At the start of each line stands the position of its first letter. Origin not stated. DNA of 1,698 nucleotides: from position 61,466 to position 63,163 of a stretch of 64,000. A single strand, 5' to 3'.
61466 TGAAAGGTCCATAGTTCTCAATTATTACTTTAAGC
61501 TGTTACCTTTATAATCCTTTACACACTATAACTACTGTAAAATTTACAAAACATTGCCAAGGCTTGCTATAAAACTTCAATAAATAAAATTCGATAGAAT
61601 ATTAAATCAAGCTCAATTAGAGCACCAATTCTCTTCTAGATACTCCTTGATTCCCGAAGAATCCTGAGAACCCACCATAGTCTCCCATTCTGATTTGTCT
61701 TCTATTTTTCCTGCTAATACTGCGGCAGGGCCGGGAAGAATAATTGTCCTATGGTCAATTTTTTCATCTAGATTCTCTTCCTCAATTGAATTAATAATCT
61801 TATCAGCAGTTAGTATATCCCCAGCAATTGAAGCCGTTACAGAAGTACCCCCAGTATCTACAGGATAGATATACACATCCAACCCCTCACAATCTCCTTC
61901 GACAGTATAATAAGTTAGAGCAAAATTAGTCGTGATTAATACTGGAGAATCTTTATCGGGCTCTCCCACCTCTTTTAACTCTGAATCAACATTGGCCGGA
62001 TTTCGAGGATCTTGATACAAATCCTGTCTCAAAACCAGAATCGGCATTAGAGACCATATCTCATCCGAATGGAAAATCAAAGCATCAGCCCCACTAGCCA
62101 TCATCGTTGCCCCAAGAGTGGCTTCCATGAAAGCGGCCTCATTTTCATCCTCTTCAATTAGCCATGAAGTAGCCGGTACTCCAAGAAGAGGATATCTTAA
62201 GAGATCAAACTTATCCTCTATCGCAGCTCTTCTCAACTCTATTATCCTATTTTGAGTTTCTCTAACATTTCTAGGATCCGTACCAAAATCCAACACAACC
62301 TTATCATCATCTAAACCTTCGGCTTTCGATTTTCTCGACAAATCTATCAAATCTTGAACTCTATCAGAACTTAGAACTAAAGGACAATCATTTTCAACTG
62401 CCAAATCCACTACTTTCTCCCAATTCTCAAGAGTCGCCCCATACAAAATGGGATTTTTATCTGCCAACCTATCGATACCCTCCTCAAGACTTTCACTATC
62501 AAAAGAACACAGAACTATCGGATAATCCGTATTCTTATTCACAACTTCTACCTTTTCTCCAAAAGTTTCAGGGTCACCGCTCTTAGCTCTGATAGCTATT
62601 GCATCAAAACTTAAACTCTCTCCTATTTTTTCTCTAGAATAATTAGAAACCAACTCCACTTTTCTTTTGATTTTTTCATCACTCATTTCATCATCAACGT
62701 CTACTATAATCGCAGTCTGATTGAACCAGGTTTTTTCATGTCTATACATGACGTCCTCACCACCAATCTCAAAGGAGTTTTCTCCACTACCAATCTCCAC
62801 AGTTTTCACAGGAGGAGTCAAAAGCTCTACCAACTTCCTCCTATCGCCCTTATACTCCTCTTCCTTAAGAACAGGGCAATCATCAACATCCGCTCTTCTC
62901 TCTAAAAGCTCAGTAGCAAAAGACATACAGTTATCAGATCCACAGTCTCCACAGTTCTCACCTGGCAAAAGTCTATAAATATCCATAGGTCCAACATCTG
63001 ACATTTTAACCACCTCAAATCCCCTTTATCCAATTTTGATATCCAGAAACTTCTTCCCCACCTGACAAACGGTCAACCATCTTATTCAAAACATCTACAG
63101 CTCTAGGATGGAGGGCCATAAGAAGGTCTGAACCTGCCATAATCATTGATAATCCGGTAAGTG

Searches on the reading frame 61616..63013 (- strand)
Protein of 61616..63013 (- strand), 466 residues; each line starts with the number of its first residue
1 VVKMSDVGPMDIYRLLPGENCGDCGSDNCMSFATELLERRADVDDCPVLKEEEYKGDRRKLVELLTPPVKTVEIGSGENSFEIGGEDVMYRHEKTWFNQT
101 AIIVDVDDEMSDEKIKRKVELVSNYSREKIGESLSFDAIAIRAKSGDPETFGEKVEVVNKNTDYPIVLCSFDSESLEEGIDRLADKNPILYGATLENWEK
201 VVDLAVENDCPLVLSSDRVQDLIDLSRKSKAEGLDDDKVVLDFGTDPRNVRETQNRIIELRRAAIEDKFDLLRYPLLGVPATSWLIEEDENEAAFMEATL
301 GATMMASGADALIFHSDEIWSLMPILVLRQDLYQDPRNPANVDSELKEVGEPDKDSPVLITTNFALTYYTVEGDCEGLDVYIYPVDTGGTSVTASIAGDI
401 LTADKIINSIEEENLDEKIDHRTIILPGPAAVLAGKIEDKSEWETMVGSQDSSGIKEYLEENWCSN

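Call 21: search_protein_families(library=pfam, proteins=[window:61616-63013:-], max_evalue=0.00001)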
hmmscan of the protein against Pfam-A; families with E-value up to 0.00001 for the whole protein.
window:61616-63013:- (466 aa): 2 families
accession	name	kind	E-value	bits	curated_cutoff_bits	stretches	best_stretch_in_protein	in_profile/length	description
PF03599.22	CdhD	-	1.1e-115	386.9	24.8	1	72-458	2-386/387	CO dehydrogenase/acetyl-CoA synthase delta subunit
PF04060.18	FeS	-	5.2e-12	45.7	23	1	16-48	1-33/33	Putative Fe-S cluster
